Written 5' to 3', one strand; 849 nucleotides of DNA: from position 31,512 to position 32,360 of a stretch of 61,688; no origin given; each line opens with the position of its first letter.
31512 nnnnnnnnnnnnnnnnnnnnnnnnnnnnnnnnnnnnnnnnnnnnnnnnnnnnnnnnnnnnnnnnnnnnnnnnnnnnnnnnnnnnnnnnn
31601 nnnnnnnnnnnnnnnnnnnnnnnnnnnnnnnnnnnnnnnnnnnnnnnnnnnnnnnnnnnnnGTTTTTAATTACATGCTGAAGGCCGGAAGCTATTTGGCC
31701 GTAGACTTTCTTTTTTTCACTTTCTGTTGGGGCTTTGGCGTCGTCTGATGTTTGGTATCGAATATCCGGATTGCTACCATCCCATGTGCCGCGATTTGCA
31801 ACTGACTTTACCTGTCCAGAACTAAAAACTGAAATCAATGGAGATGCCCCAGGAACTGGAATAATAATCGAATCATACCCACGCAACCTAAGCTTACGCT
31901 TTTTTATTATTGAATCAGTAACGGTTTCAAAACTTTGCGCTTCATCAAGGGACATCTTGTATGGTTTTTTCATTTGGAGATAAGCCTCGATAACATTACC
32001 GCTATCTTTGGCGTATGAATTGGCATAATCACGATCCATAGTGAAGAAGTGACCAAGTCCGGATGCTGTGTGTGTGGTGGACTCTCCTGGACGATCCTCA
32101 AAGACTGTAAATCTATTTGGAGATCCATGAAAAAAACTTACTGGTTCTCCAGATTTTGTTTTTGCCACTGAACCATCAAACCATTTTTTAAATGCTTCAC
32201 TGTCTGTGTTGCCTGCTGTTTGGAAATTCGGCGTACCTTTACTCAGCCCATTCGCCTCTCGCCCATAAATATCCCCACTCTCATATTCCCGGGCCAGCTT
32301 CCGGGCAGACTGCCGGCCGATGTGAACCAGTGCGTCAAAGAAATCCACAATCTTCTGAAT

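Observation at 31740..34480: Two diverged ART-like modules ending in an identical 17-residue peptide under purifying selection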

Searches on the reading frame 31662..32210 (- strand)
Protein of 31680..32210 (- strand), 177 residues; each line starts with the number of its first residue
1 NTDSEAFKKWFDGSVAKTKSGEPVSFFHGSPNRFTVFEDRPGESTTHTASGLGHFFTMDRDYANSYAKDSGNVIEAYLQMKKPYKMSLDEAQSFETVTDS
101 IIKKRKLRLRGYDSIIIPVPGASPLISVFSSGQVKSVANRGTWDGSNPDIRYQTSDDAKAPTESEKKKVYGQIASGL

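Call 6: search_protein_families(library=pfam, proteins=[window:31680-32210:-], max_evalue=1)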
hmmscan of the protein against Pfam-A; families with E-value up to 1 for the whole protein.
window:31680-32210:- (177 aa): 2 families
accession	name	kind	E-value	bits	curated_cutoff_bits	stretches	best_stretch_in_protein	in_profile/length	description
PF18760.7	ART-PolyVal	-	2.2e-21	77.5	31.2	1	19-139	2-135/140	ADP-Ribosyltransferase in polyvalent proteins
PF21628.3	Gp10-like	-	0.0068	17.1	27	1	126-168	50-92/98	Major coat protein-like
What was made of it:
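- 31731..32189 (-): ART-PolyVal module 2 (aa 4155-4307), including its tail. His4175 is at 32127-32129, the strand-2 Phe4202 at 32046-32048 and Asp4260 at 31872-31874. Pfam PF18760, 77.5 bits (call 6).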

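Call 15: find_homologous_proteins(query=window:31692-32189:-, max_evalue=0.001)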
Query window:31692-32189:-: 95 candidates shared short words with the query, none scored E <= 0.001.
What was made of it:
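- Tried and rejected: find_homologous_proteins with module 2 returned nothing (call 15).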

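Call 56: predict_structure(alignment_id=A2)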
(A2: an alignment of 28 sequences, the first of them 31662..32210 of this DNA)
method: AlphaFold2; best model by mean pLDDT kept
length: 183 residues; sequences in the alignment: 28
mean_pLDDT: 83.6   pTM: 0.76
mean pLDDT of the five models: 83.6, 82.1, 81.6, 81.0, 80.3
residues with pLDDT >= 90: 104; 70-90: 37; 50-70: 33; < 50: 9
segments of 3 or more residues with pLDDT < 50: 153-159
pLDDT, mean of each block of 10 residues (from residue 1): 80 95 95 88 71 95 92 93 97 95 97 97 96 85 73 48 64 52 52
secondary structure, 60 per line:
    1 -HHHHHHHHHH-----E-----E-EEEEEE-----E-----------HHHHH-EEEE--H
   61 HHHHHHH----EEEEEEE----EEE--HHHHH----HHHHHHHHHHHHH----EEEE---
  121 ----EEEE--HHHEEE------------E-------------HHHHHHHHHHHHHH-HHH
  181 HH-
elements in order: H2-11 E25-30 H48-52 E54-57 H60-67 E72-78 E83-85 H88-92 H97-109 E114-117 E125-128 E134-136 H163-176 H178-182
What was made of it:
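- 31740..31790 (-): Tail copy 2: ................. (aa 4288-4304). In the model, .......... has pLDDT about 73 and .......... about 48 (call 56).
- On ART-PolyVal (PF18760): In the model, His lies in strand 25-30 (call 56).
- The RYQTSDD half has pLDDT below 50 (call 56). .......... has pLDDT about 73 (call 56). The RYQTSDD half is predicted to be disordered (call 56).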

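Call 60: fold_search(model_id=the predicted structure, library=pdb)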
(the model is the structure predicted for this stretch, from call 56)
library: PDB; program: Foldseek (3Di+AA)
matches with E <= 10: 578; with E <= 0.001: 26
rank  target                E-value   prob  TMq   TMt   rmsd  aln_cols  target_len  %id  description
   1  4pml_D                2.3e-04  1.00  0.41  0.38   6.2       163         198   12  Crystal Structure of human Tankyrase 2 in complex with 3-amino-benzamide. (released 2014-10-15)
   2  4tjw_D                2.7e-04  1.00  0.42  0.40   5.8       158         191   12  Crystal Structure of human Tankyrase 2 in complex with PJ-34. (released 2014-10-15)
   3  4pnn_D                2.8e-04  1.00  0.41  0.40   5.7       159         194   12  Crystal Structure of human Tankyrase 2 in complex with 4HQN. (released 2014-10-15)
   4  5aeh_A                2.8e-04  1.00  0.42  0.37   6.0       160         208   12  Crystal structure of human tankyrase 2 in complex with OD332 (released 2016-01-13)
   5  4pnn_A                3.2e-04  1.00  0.42  0.40   5.8       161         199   12  Crystal Structure of human Tankyrase 2 in complex with 4HQN. (released 2014-10-15)
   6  4tkg_D                3.9e-04  1.00  0.42  0.39   5.9       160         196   12  Crystal Structure of human Tankyrase 2 in complex with AZD2281. (released 2014-10-15)
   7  4pnl_D                4.2e-04  1.00  0.43  0.41   5.9       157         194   12  Crystal structure of TNKS-2 in complex with DR2313. (released 2014-10-15)
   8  4pnt_A                4.2e-04  1.00  0.43  0.40   5.7       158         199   12  Crystal Structure of human Tankyrase 2 in complex with 1,5-IQD. (released 2014-10-15)
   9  4pnm_D                4.5e-04  1.00  0.42  0.39   6.1       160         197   11  Crystal Structure of human Tankyrase 2 in complex with Nu1025. (released 2014-10-15)
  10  4tju_A                4.5e-04  1.00  0.43  0.40   5.9       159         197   12  Crystal Structure of human Tankyrase 2 in complex with 3,4-CPQ-5-C. (released 2014-10-15)
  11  4pnq_D                5.4e-04  1.00  0.41  0.40   5.8       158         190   11  Crystal Structure of human Tankyrase 2 in complex with 5AIQ. (released 2014-10-15)
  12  4pnq_A                5.4e-04  1.00  0.42  0.38   5.9       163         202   12  Crystal Structure of human Tankyrase 2 in complex with 5AIQ. (released 2014-10-15)
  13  3p0n_A                5.4e-04  1.00  0.40  0.36   6.4       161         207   14  Human Tankyrase 2 - Catalytic PARP domain in complex with an inhibitor (released 2010-10-20)
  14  4pnr_A                5.4e-04  1.00  0.41  0.38   5.8       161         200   12  Crystal Structure of human Tankyrase 2 in complex with TIQ-A. (released 2014-10-15)
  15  7pox_BBB              6.1e-04  1.00  0.42  0.39   6.1       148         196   12  TNKS2 in complex with OM-1700, treated with H2O2 (released 2022-05-04)
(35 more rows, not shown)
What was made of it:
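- Closest known: PARP/tankyrase catalytic domains and AcrIF11. Same: These are the best structural matches to the module 2 model: tankyrase 2 at E 2.3e-4 with TM about 0.42, and 6KYF at E 8.5e-4 (call 60).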

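Call 90: fold_search(model_id=the predicted structure, library=viral)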
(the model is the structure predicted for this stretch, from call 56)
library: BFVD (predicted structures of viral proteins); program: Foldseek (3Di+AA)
matches with E <= 10: 429; with E <= 0.001: 81
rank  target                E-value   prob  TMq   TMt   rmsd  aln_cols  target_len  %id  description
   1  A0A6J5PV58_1          6.5e-14  1.00  0.72  0.10   2.5       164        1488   28  Uncharacterized protein [uncultured Caudovirales phage]
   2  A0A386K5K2            1.0e-12  1.00  0.61  0.50   8.8       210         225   24  ART-PolyVal-like domain-containing protein [Dickeya phage vB_DsoM_JA11]
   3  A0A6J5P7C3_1          1.4e-12  1.00  0.66  0.10   3.7       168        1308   28  Uncharacterized protein [uncultured Caudovirales phage]
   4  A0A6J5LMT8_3          5.1e-12  1.00  0.68  0.12   4.7       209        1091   24  Uncharacterized protein [uncultured Caudovirales phage]
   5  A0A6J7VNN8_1          5.8e-12  1.00  0.63  0.10   4.2       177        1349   27  Uncharacterized protein [uncultured Caudovirales phage]
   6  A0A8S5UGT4            1.0e-11  1.00  0.58  0.63   3.9       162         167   27  PolyVal ADP-Ribosyltransferase [Myoviridae sp. ctshb19]
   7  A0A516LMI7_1          1.1e-11  1.00  0.60  0.09   9.3       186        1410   24  (no name in the UniProt tables at hand)
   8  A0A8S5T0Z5            1.2e-11  1.00  0.60  0.20   9.7       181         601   26  PolyVal ADP-Ribosyltransferase [Myoviridae sp. ctWb16]
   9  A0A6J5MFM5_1          1.5e-11  1.00  0.61  0.13  12.3       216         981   24  ART-PolyVal-like domain-containing protein [uncultured Caudovirales phage]
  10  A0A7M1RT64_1          2.4e-11  1.00  0.61  0.12  10.8       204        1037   25  ART-PolyVal-like domain-containing protein [uncultured phage cr130_1]
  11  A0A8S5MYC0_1          1.4e-10  1.00  0.54  0.08  15.6       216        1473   23  Nuclease [Myoviridae sp. ctRRy11]
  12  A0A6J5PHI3            1.7e-10  1.00  0.71  0.15   4.7       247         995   20  Uncharacterized protein [uncultured Caudovirales phage]
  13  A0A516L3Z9            2.4e-10  1.00  0.62  0.16   8.2       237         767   20  (no name in the UniProt tables at hand)
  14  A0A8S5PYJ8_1          2.9e-10  1.00  0.59  0.10  11.1       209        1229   19  PolyVal ADP-Ribosyltransferase in polyvalent protein [Myoviridae sp. ctWiL39]
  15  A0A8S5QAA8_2          3.1e-10  1.00  0.62  0.09  13.4       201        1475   24  Type I restriction enzyme [Podoviridae sp. ctsfx1]
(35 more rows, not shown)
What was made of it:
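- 31731..32189 (-): AF2 and Foldseek (calls 56, 60, 90).
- On ART-PolyVal (PF18760): Foldseek finds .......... at E 2e-4 and viral ART-PolyVal models at E 6.5e-14 with TM 0.72 (calls 56, 60, 90).
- PARP-like fold (calls 56, 60, 90).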
